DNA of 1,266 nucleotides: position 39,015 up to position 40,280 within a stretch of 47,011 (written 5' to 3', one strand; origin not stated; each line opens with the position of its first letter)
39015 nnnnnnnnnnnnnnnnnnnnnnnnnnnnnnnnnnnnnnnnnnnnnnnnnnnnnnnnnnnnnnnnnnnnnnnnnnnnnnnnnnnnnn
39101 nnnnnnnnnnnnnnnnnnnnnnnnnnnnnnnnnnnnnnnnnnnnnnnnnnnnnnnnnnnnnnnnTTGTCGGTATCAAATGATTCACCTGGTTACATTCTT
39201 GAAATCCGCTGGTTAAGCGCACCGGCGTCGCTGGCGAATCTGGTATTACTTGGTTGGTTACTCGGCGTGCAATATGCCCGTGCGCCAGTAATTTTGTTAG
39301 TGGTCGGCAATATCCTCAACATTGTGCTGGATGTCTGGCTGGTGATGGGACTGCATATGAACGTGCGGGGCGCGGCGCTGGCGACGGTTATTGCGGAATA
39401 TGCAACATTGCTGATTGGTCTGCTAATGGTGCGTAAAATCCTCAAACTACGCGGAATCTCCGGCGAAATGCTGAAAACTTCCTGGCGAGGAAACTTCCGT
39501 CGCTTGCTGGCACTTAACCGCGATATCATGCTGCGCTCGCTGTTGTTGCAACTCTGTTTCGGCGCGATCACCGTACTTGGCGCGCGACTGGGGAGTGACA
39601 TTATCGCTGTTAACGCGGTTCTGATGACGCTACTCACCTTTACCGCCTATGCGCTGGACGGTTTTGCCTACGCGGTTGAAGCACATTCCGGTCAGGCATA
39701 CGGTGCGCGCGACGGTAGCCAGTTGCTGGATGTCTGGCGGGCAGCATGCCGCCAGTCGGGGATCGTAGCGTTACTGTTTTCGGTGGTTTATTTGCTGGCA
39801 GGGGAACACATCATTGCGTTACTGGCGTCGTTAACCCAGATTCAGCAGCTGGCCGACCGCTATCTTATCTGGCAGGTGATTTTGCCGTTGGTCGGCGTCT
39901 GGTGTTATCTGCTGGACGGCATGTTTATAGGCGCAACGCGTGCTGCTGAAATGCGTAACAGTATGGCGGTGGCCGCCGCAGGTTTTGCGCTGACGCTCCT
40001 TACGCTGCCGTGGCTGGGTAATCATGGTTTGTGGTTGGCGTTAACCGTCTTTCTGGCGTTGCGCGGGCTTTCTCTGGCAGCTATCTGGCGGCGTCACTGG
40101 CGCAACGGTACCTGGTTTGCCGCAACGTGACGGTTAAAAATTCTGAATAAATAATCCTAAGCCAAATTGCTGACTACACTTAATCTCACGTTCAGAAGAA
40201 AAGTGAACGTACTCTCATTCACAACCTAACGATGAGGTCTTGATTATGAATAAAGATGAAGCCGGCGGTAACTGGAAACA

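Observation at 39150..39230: Prophage-host junction inside dinF (SOS-regulated MATE transporter)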

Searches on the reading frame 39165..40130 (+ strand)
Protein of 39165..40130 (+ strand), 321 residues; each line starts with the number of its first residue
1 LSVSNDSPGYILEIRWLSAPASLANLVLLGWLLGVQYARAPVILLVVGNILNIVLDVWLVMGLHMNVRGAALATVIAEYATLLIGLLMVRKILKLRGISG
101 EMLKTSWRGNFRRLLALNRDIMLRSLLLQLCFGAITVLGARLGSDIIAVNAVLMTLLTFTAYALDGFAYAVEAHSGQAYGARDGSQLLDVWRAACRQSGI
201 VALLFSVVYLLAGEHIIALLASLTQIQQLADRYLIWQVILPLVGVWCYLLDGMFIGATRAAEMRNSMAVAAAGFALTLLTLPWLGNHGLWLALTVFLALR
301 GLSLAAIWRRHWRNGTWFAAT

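Call 6: search_protein_families(library=pfam, proteins=[window:39165-40130:+])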
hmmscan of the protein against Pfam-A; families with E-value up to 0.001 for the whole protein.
window:39165-40130:+ (321 aa): 1 family
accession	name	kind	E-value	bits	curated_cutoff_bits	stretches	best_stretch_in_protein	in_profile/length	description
PF01554.23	MatE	-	4.1e-14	53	24.9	2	121-274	2-152/161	MatE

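Call 11: find_encoding_contigs(protein=window:39165-40130:+, flank=10000, max_places=6)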
Protein window:39165-40130:+ (321 aa): 3 contigs read that carry it; 1 place shown.
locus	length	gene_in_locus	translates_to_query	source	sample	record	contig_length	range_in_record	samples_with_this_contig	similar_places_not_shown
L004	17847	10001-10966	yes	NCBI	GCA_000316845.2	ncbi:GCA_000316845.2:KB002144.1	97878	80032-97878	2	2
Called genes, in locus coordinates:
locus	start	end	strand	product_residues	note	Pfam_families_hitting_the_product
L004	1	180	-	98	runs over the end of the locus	-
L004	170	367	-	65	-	-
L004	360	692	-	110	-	-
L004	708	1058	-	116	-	-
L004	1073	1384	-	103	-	-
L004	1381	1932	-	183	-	-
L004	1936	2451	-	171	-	PF26885:Phage_Mu_Gp12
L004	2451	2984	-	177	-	PF25754:Gp11_C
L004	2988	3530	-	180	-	-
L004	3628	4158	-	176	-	PF07352:Phage_Mu_Gam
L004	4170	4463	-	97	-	-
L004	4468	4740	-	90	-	-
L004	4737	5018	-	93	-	-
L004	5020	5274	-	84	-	PF26843:Kil_protein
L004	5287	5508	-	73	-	-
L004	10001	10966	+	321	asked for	PF01554:MatE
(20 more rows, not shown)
